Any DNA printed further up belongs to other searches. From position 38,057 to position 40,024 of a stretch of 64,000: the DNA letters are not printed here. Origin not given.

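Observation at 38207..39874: Pseudokinase-PP2C fusion protein in the Ser/Thr signalling cluster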

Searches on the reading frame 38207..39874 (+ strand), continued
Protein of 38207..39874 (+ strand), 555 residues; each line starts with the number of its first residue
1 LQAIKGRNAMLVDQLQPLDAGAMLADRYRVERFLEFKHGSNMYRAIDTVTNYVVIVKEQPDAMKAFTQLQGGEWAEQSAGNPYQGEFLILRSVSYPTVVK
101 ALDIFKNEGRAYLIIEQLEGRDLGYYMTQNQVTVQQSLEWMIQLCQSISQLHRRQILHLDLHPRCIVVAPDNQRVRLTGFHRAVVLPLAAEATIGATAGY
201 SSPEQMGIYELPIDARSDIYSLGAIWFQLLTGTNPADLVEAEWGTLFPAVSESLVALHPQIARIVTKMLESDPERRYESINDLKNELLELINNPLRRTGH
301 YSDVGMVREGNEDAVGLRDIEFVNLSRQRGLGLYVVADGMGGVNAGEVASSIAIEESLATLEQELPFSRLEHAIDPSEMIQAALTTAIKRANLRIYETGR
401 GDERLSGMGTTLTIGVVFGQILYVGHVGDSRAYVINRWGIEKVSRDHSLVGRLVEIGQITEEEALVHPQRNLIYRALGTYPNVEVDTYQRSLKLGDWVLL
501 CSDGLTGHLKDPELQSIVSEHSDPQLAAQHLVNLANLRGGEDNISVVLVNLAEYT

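Call 7: find_homologous_proteins(query=window:38207-39874:+, max_evalue=1e-10)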
Query window:38207-39874:+ (555 aa): 7986 proteins with E <= 1e-10 among 8000 candidates; the best 120 are listed.
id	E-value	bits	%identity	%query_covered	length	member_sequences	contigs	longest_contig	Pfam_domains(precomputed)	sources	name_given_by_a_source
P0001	0.0e+0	1014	81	98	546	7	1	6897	PF06293.21,PF07714.24,PF13672.12,PF00069.32,PF00481.27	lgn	-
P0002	2.1e-298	1008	81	98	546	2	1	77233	PF06293.21,PF07714.24,PF13672.12,PF00069.32,PF00481.27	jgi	jgi:serine/threonine protein phosphatase PrpC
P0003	1.8e-297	1005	81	98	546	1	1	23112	PF06293.21,PF07714.24,PF13672.12,PF00069.32,PF00481.27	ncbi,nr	ncbi:MAG: Stp1/IreP family PP2C-type Ser/Thr phosphatase [Candidatus Sericytochromatia bacterium]|nr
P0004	1.9e-295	998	80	98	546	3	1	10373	PF06293.21,PF07714.24,PF13672.12,PF00069.32,PF00481.27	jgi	jgi:serine/threonine protein phosphatase PrpC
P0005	3.4e-286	968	78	98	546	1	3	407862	PF06293.21,PF07714.24,PF13672.12,PF00069.32,PF00481.27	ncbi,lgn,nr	ncbi:MAG: Stp1/IreP family PP2C-type Ser/Thr phosphatase [Candidatus Sericytochromatia bacterium]|nr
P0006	7.2e-281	950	78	99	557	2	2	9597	PF06293.21,PF07714.24,PF13672.12,PF00069.32,PF00481.27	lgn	-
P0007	1.1e-277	940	75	98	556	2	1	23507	PF06293.21,PF07714.24,PF13672.12,PF00069.32,PF00481.27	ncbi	ncbi:MAG TPA: Stp1/IreP family PP2C-type Ser/Thr phosphatase [Oscillatoriaceae cyanobacterium]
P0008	3.1e-277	938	76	98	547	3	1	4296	PF06293.21,PF07714.24,PF13672.12,PF00069.32,PF00481.27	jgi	jgi:protein phosphatase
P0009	5.3e-277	938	75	98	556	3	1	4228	PF06293.21,PF07714.24,PF13672.12,PF00069.32,PF00481.27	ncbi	ncbi:MAG: Stp1/IreP family PP2C-type Ser/Thr phosphatase [Candidatus Sericytochromatia bacterium]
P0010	2.6e-276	935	75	98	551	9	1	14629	PF06293.21,PF07714.24,PF13672.12,PF00069.32,PF00481.27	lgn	-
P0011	6.5e-269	911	74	98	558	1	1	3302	PF06293.21,PF07714.24,PF13672.12,PF00069.32,PF00481.27,PF07228.18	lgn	-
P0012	3.7e-263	892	73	97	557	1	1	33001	PF07714.24,PF13672.12,PF00069.32,PF00481.27,PF07228.18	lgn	-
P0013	1.5e-242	824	79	83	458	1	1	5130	PF06293.21,PF07714.24,PF13672.12,PF00069.32,PF00481.27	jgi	jgi:protein phosphatase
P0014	1.9e-235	801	66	99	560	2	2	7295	PF06293.21,PF07714.24,PF13672.12,PF00069.32,PF00481.27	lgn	-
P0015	1.2e-229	781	64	100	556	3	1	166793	PF06293.21,PF07714.24,PF13672.12,PF00069.32,PF00481.27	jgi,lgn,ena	jgi:protein phosphatase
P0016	8.9e-218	742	64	97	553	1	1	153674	PF07714.24,PF13672.12,PF00069.32,PF00481.27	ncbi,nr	ncbi:Stp1/IreP family PP2C-type Ser/Thr phosphatase [bacterium]|nr:Stp1/IreP family PP2C-type Ser/Th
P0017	5.9e-216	736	63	97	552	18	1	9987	PF06293.21,PF07714.24,PF13672.12,PF00069.32,PF00481.27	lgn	-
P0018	7.5e-216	736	63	98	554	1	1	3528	PF07714.24,PF13672.12,PF00069.32,PF00481.27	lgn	-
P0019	3.3e-215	734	64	97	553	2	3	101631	PF06293.21,PF07714.24,PF13672.12,PF00069.32,PF00481.27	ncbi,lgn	-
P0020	3.7e-215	734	62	100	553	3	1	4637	PF07714.24,PF13672.12,PF00069.32,PF00481.27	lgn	-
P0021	7.7e-215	733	63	97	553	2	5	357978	PF06293.21,PF07714.24,PF13672.12,PF00069.32,PF00481.27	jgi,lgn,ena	jgi:serine/threonine protein phosphatase PrpC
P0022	2.3e-214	731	64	98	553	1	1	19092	PF06293.21,PF07714.24,PF13672.12,PF00069.32,PF00481.27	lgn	-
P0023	1.7e-213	728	61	99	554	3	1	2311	PF06293.21,PF07714.24,PF13672.12,PF00069.32,PF00481.27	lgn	-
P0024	2.3e-213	728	62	97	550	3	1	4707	PF06293.21,PF07714.24,PF13672.12,PF00069.32,PF00481.27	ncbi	ncbi:MAG: Stp1/IreP family PP2C-type Ser/Thr phosphatase [Bacteroidota bacterium]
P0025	2.4e-212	724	63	97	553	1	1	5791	PF06293.21,PF07714.24,PF13672.12,PF00069.32,PF00481.27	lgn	-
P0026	8.8e-212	722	62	97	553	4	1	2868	PF06293.21,PF07714.24,PF13672.12,PF00069.32,PF00481.27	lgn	-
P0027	1.7e-211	721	63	97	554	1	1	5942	PF07714.24,PF13672.12,PF00069.32,PF00481.27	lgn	-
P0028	1.1e-209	716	60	97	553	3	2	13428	PF07714.24,PF13672.12,PF00069.32,PF00481.27,PF07228.18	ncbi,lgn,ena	-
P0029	9.1e-206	703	60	98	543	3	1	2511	PF06293.21,PF07714.24,PF13672.12,PF00069.32,PF00481.27,PF07228.18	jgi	jgi:protein phosphatase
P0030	1.5e-204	699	60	97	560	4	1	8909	PF07714.24,PF13672.12,PF00069.32,PF00481.27,PF07228.18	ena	-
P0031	3.7e-204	697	58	100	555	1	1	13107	PF07714.24,PF13672.12,PF00069.32,PF00481.27,PF07228.18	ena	-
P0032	5.2e-203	693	58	97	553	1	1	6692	PF07714.24,PF13672.12,PF00069.32,PF00481.27,PF07228.18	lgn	-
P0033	4.0e-202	691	57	97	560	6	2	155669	PF07714.24,PF13672.12,PF00069.32,PF00481.27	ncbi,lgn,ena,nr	ncbi:MAG: Stp1/IreP family PP2C-type Ser/Thr phosphatase [bacterium]|nr:Stp1/IreP family PP2C-type S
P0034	9.6e-202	689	58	97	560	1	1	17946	PF07714.24,PF13672.12,PF00069.32,PF00481.27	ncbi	-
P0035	9.7e-202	689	60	97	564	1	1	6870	PF07714.24,PF13672.12,PF00069.32,PF00481.27,PF07228.18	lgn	-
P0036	1.6e-201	689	60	95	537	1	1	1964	PF06293.21,PF07714.24,PF13672.12,PF00069.32,PF00481.27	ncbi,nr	ncbi:MAG: Stp1/IreP family PP2C-type Ser/Thr phosphatase, partial [Cyanobacteria bacterium REEB65]|n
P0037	2.3e-200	685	59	97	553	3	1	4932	PF06293.21,PF07714.24,PF13672.12,PF00069.32,PF00481.27,PF07228.18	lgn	-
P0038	2.5e-193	662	57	97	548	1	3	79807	PF07714.24,PF13672.12,PF00069.32,PF00481.27,PF07228.18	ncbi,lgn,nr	ncbi:MAG: Stp1/IreP family PP2C-type Ser/Thr phosphatase [Candidatus Sericytochromatia bacterium]|nr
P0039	1.3e-192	659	57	97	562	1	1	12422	PF07714.24,PF13672.12,PF00069.32,PF00481.27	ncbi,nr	ncbi:MAG: Stp1/IreP family PP2C-type Ser/Thr phosphatase, partial [Cyanobacteria bacterium NC_ground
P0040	2.6e-190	652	56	97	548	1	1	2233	PF07714.24,PF13672.12,PF00069.32,PF00481.27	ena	-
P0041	4.1e-190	651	56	97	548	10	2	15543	PF07714.24,PF13672.12,PF00069.32,PF00481.27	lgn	-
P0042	1.6e-167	576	54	95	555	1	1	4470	PF07714.24,PF13672.12,PF00069.32,PF00481.27,PF07228.18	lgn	-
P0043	9.1e-167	574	52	99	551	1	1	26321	PF07714.24,PF13672.12,PF00069.32,PF00481.27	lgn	-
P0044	4.6e-165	568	51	97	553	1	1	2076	PF07714.24,PF13672.12,PF00069.32,PF00481.27,PF07228.18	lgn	-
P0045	1.6e-164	566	50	96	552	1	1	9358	PF07714.24,PF13672.12,PF00069.32,PF00481.27,PF07228.18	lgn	-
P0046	9.5e-164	564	50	97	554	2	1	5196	PF07714.24,PF13672.12,PF00069.32,PF00481.27,PF07228.18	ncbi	-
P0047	1.1e-163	564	51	98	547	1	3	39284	PF07714.24,PF13672.12,PF00069.32,PF00481.27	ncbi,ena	-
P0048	1.4e-163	563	52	96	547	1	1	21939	PF07714.24,PF13672.12,PF00069.32,PF00481.27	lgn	-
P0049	6.3e-163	561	52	96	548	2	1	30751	PF07714.24,PF13672.12,PF00069.32,PF00481.27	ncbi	-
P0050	1.0e-162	560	51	96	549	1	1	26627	PF07714.24,PF13672.12,PF00069.32,PF00481.27,PF07228.18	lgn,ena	-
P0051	1.7e-162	560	50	97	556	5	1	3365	PF07714.24,PF13672.12,PF00069.32,PF00481.27,PF07228.18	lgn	-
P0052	1.6e-161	557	51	96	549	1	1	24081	PF07714.24,PF13672.12,PF00069.32,PF00481.27,PF07228.18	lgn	-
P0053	3.3e-161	556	51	96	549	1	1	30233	PF07714.24,PF13672.12,PF00069.32,PF00481.27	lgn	-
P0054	4.6e-161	555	50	96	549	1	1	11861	PF07714.24,PF13672.12,PF00069.32,PF00481.27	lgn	-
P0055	4.7e-161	555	50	97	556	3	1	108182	PF07714.24,PF13672.12,PF00069.32,PF00481.27,PF07228.18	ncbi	ncbi:MAG: Stp1/IreP family PP2C-type Ser/Thr phosphatase [Candidatus Sericytochromatia bacterium]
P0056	5.3e-161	555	51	96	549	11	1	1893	PF07714.24,PF13672.12,PF00069.32,PF00481.27,PF07228.18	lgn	-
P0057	5.3e-161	555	50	97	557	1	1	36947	PF07714.24,PF13672.12,PF00069.32,PF00481.27,PF07228.18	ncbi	-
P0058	1.2e-160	554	51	96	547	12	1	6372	PF07714.24,PF13672.12,PF00069.32,PF00481.27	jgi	jgi:PPM family protein phosphatase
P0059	1.3e-160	554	49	95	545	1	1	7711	PF07714.24,PF13672.12,PF00069.32,PF00481.27,PF07228.18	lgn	-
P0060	1.6e-160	553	51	96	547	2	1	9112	PF07714.24,PF13672.12,PF00069.32,PF00481.27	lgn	-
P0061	3.6e-160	552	50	97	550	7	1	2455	PF07714.24,PF13672.12,PF00069.32,PF00481.27,PF07228.18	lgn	-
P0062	3.9e-160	552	49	97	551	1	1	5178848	PF07714.24,PF13672.12,PF00069.32,PF00481.27,PF07228.18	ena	-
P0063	5.8e-160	551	50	96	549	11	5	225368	PF07714.24,PF13672.12,PF00069.32,PF00481.27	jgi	jgi:serine/threonine protein phosphatase PrpC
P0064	1.0e-159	551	50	97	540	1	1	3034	PF07714.24,PF13672.12,PF00069.32,PF00481.27,PF07228.18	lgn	-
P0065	1.4e-159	550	49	97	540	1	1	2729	PF07714.24,PF13672.12,PF00069.32,PF00481.27,PF07228.18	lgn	-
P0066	1.4e-159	550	49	97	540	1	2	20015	PF07714.24,PF13672.12,PF00069.32,PF00481.27,PF07228.18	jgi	jgi:protein phosphatase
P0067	2.7e-159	549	49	97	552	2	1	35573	PF07714.24,PF13672.12,PF00069.32,PF00481.27,PF07228.18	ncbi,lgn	-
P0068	3.3e-159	549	49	98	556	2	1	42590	PF07714.24,PF13672.12,PF00069.32,PF00481.27,PF07228.18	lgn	-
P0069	8.5e-159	548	49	96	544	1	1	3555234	PF07714.24,PF13672.12,PF00069.32,PF00481.27,PF07228.18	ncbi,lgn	ncbi:MAG: Stp1/IreP family PP2C-type Ser/Thr phosphatase [Candidatus Sericytochromatia bacterium]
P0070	9.6e-159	547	51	96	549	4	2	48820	PF07714.24,PF13672.12,PF00069.32,PF00481.27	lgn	-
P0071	1.1e-158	547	50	96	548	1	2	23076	PF07714.24,PF13672.12,PF00069.32,PF00481.27,PF07228.18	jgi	-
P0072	1.9e-158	546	49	97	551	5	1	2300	PF07714.24,PF13672.12,PF00069.32,PF00481.27,PF07228.18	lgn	-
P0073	2.9e-158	546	50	96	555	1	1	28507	PF07714.24,PF13672.12,PF00069.32,PF00481.27,PF07228.18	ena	-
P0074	3.1e-158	546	49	96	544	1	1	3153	PF07714.24,PF13672.12,PF00069.32,PF00481.27,PF07228.18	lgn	-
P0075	6.2e-158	545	50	96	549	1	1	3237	PF07714.24,PF13672.12,PF00069.32,PF00481.27,PF07228.18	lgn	-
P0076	8.3e-158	544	49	97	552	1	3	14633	PF07714.24,PF13672.12,PF00069.32,PF00481.27,PF07228.18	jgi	jgi:serine/threonine protein phosphatase PrpC/tRNA A-37 threonylcarbamoyl transferase component Bud3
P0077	5.6e-157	542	50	96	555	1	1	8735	PF07714.24,PF13672.12,PF00069.32,PF00481.27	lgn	-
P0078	7.5e-157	541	51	97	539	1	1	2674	PF07714.24,PF13672.12,PF00069.32,PF00481.27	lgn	-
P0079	1.4e-156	540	49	97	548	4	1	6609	PF07714.24,PF13672.12,PF00069.32,PF00481.27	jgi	jgi:serine/threonine protein phosphatase PrpC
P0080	1.6e-155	537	50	97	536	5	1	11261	PF06293.21,PF07714.24,PF13672.12,PF00069.32,PF00481.27,PF07228.18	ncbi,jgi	jgi:serine/threonine protein phosphatase PrpC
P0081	1.7e-155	537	49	97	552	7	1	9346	PF07714.24,PF13672.12,PF00069.32,PF00481.27,PF07228.18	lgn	-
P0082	1.7e-155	537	50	97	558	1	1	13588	PF07714.24,PF13672.12,PF00069.32,PF00481.27,PF07228.18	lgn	-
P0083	5.4e-154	532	50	96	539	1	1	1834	PF06293.21,PF07714.24,PF13672.12,PF00069.32,PF00481.27,PF07228.18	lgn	-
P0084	1.3e-153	530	50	98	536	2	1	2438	PF07714.24,PF13672.12,PF00069.32,PF00481.27,PF07228.18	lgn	-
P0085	3.2e-153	529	47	98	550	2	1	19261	PF07714.24,PF13672.12,PF00069.32,PF00481.27,PF07228.18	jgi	-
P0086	3.7e-152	526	50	97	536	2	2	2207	PF06293.21,PF07714.24,PF13672.12,PF00069.32,PF00481.27,PF07228.18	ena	-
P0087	4.5e-151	522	48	96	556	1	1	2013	PF07714.24,PF13672.12,PF00069.32,PF00481.27,PF07228.18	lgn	-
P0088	1.4e-150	521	49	96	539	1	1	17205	PF07714.24,PF13672.12,PF00069.32,PF00481.27,PF07228.18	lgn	-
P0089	1.3e-134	468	49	83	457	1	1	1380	PF07714.24,PF13672.12,PF00069.32,PF00481.27,PF07228.18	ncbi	ncbi:Stp1/IreP family PP2C-type Ser/Thr phosphatase, partial [bacterium]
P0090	9.7e-119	415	50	73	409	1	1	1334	PF07714.24,PF13672.12,PF00069.32,PF00481.27,PF07228.18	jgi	jgi:protein phosphatase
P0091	1.7e-83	299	49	55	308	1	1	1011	PF07714.24,PF00069.32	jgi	-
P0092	8.3e-80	287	36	96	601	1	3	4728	PF13672.12,PF00069.32,PF00481.27,PF13248.12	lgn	-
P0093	4.8e-78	281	36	85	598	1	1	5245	PF07714.24,PF13672.12,PF00069.32,PF00481.27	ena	-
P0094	1.1e-77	280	35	96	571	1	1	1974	PF07714.24,PF13672.12,PF00069.32,PF00481.27,PF07228.18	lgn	-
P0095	1.7e-76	276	37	98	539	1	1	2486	PF07714.24,PF13672.12,PF00069.32,PF00481.27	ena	-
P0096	1.8e-76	276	34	97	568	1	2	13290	PF07714.24,PF13672.12,PF00069.32,PF00481.27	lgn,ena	-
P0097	1.8e-71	259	34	96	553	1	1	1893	PF07714.24,PF13672.12,PF00069.32,PF00481.27,PF07228.18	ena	-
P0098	4.8e-70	255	30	96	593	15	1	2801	PF13672.12,PF00069.32,PF00481.27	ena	-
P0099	4.6e-67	245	32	96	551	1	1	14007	PF07714.24,PF13672.12,PF00069.32,PF00481.27,PF07228.18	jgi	jgi:protein phosphatase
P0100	7.4e-67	244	35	86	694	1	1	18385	PF13672.12,PF00069.32,PF13240.12,PF00481.27,PF07228.18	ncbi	-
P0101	2.0e-66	243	35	96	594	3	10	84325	PF07714.24,PF13672.12,PF00069.32,PF00481.27,PF07228.18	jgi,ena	jgi:serine/threonine protein phosphatase PrpC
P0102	4.7e-66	242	36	83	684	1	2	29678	PF07714.24,PF13672.12,PF00069.32,PF13240.12,PF00481.27,PF07228.18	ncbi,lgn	ncbi:MAG TPA: Stp1/IreP family PP2C-type Ser/Thr phosphatase [Candidatus Binataceae bacterium]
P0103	1.4e-65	240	37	83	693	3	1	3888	PF13672.12,PF00069.32,PF13240.12,PF00481.27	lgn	-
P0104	5.4e-65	238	37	84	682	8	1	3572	PF07714.24,PF13672.12,PF00069.32,PF13240.12,PF12773.14,PF00481.27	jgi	jgi:serine/threonine protein phosphatase PrpC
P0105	9.1e-65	237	35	83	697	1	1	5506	PF13672.12,PF00069.32,PF00481.27,PF07228.18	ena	-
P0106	2.0e-64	236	34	86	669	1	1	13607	PF13672.12,PF00069.32,PF12773.14,PF00481.27,PF07228.18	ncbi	-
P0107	3.5e-64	235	37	83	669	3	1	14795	PF13672.12,PF00069.32,PF13240.12,PF00481.27,PF07228.18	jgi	-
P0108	4.4e-64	235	37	84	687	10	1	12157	PF13672.12,PF00069.32,PF13240.12,PF00481.27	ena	-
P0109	6.9e-64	234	36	84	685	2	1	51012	PF13672.12,PF00069.32,PF13240.12,PF00481.27,PF13248.12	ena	-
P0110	9.1e-64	234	37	83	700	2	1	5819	PF13672.12,PF00069.32,PF13240.12,PF00481.27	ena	-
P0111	1.2e-63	234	35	80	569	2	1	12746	PF07714.24,PF13672.12,PF00069.32,PF00481.27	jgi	-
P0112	1.4e-63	233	36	84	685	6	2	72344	PF13672.12,PF00069.32,PF13240.12,PF00481.27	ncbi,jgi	-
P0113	1.7e-63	233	36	84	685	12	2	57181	PF07714.24,PF13672.12,PF00069.32,PF13240.12,PF00481.27,PF13248.12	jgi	jgi:serine/threonine protein phosphatase PrpC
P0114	5.8e-63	231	36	84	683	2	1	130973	PF07714.24,PF13672.12,PF00069.32,PF13240.12,PF00481.27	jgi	jgi:serine/threonine protein phosphatase PrpC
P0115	9.0e-63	231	36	83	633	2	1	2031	PF13672.12,PF00069.32,PF00481.27,PF07228.18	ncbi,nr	ncbi:MAG TPA: Stp1/IreP family PP2C-type Ser/Thr phosphatase, partial [Paraburkholderia sp.]|nr:Stp1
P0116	1.6e-62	230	36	83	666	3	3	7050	PF07714.24,PF13672.12,PF00069.32,PF13240.12,PF00481.27,PF07228.18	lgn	-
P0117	1.7e-62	230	36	83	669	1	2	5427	PF13672.12,PF00069.32,PF13240.12,PF00481.27,PF07228.18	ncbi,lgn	-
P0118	2.9e-62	229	34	83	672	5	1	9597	PF13672.12,PF00069.32,PF00481.27,PF07228.18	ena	-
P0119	5.8e-62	228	35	88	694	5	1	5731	PF13672.12,PF00069.32,PF13240.12,PF00481.27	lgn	-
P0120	5.9e-62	228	36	83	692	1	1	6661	PF13672.12,PF00069.32,PF13240.12,PF00481.27,PF07228.18,PF13248.12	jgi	jgi:serine/threonine protein phosphatase PrpC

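Call 24: find_encoding_contigs(protein=P0021, flank=8000, max_places=2)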
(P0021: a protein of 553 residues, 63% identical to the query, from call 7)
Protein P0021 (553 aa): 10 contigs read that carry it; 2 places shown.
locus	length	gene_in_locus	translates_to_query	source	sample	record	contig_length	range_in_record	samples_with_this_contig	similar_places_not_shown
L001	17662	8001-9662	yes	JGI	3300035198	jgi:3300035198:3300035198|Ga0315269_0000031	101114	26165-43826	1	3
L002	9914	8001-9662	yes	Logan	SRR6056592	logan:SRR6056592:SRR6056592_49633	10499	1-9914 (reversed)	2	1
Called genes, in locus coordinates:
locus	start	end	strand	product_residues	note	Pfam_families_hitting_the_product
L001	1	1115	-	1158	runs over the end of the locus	PF01833:TIG, PF01344:Kelch_1 (weak), PF24681:Kelch_KLHDC2_KLHL20_DRC7, PF13415:Beta-prop_FBX42, PF24981:Beta-prop_ATRN-LZTR1 (weak), PF01344:Kelch_1 (weak), PF24681:Kelch_KLHDC2_KLHL20_DRC7, PF01344:Kelch_1 (weak), +3 more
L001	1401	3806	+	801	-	-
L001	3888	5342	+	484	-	PF22148:Fervidolysin_NPro-like (faint), PF00082:Peptidase_S8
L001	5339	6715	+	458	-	PF13620:CarboxypepD_reg, PF08308:PEGA (faint), PF13620:CarboxypepD_reg, PF13715:CarbopepD_reg_2, PF14258:DUF4350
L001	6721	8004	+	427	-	PF12773:DZR (faint), PF13240:Zn_Ribbon_1 (faint), PF13248:Zn_ribbon_3 (faint), PF17032:Zn_ribbon_15 (faint), PF18912:DZR_2 (faint), PF00069:Pkinase, PF07714:PK_Tyr_Ser-Thr, PF03109:ABC1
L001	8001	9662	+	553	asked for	PF00069:Pkinase, PF07714:PK_Tyr_Ser-Thr, PF06293:Kdo (faint), PF00481:PP2C, PF13672:PP2C_2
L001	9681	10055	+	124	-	PF16697:Yop-YscD_cpl (weak), PF00498:FHA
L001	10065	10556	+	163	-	PF16697:Yop-YscD_cpl (weak), PF00498:FHA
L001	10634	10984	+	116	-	-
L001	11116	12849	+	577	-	PF02776:TPP_enzyme_N, PF00205:TPP_enzyme_M, PF02775:TPP_enzyme_C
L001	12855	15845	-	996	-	PF00930:DPPIV_N (faint), PF07676:PD40 (faint), PF26549:Tricorn_N (faint), PF26550:Tricorn_2nd, PF01103:Omp85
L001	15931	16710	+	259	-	PF00106:adh_short, PF01370:Epimerase (weak), PF08659:KR, PF13561:adh_short_C2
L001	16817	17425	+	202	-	PF01471:PG_binding_1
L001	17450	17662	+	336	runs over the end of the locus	-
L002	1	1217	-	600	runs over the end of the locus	?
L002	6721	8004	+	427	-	PF12773:DZR (faint), PF13240:Zn_Ribbon_1 (faint), PF13248:Zn_ribbon_3 (faint), PF17032:Zn_ribbon_15 (faint), PF18912:DZR_2 (faint), PF00069:Pkinase, PF07714:PK_Tyr_Ser-Thr, PF03109:ABC1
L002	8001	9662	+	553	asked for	PF00069:Pkinase, PF07714:PK_Tyr_Ser-Thr, PF06293:Kdo (faint), PF00481:PP2C, PF13672:PP2C_2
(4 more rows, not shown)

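Call 25: find_encoding_contigs(protein=P0062, flank=8000, max_places=2)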
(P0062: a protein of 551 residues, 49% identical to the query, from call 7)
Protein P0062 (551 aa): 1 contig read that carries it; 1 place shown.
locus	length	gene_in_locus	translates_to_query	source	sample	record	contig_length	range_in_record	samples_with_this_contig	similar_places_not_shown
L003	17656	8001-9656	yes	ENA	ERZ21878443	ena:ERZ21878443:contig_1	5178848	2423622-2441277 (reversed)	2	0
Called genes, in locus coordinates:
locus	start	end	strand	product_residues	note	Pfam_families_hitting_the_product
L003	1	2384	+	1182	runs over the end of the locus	PF13414:TPR_11, PF13432:TPR_16, PF14559:TPR_19, PF25063:ARM_TT21_C, PF13424:TPR_12, PF00515:TPR_1, PF13424:TPR_12, PF18768:RNPP_C, +29 more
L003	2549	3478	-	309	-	PF00149:Metallophos (weak)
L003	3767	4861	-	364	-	PF13793:Pribosyltran_N, PF14681:UPRTase (faint), PF00156:Pribosyltran, PF14572:Pribosyl_synth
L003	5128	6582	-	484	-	PF08323:Glyco_transf_5, PF13439:Glyco_transf_4 (faint)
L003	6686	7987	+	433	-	PF00083:Sugar_tr (weak), PF07690:MFS_1, PF03137:OATP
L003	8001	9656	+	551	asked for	PF00069:Pkinase, PF07714:PK_Tyr_Ser-Thr, PF00481:PP2C, PF13672:PP2C_2, PF07228:SpoIIE (weak)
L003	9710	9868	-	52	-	PF00301:Rubredoxin, PF21349:RUBY_RBDX (faint)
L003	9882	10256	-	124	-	PF06397:Desulfoferrod_N, PF01880:Desulfoferrodox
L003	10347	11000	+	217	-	PF03692:CxxCxxCC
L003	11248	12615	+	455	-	PF21377:MurD_N (weak), PF21799:MurD-like_N, PF08245:Mur_ligase_M, PF02875:Mur_ligase_C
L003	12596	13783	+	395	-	PF01098:FTSW_RODA_SPOVE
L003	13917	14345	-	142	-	-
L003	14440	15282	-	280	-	PF01578:Cytochrom_C_asm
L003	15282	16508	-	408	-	PF05140:ResB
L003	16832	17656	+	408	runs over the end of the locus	PF05239:PRC (faint), PF03448:MgtE_N, PF00571:CBS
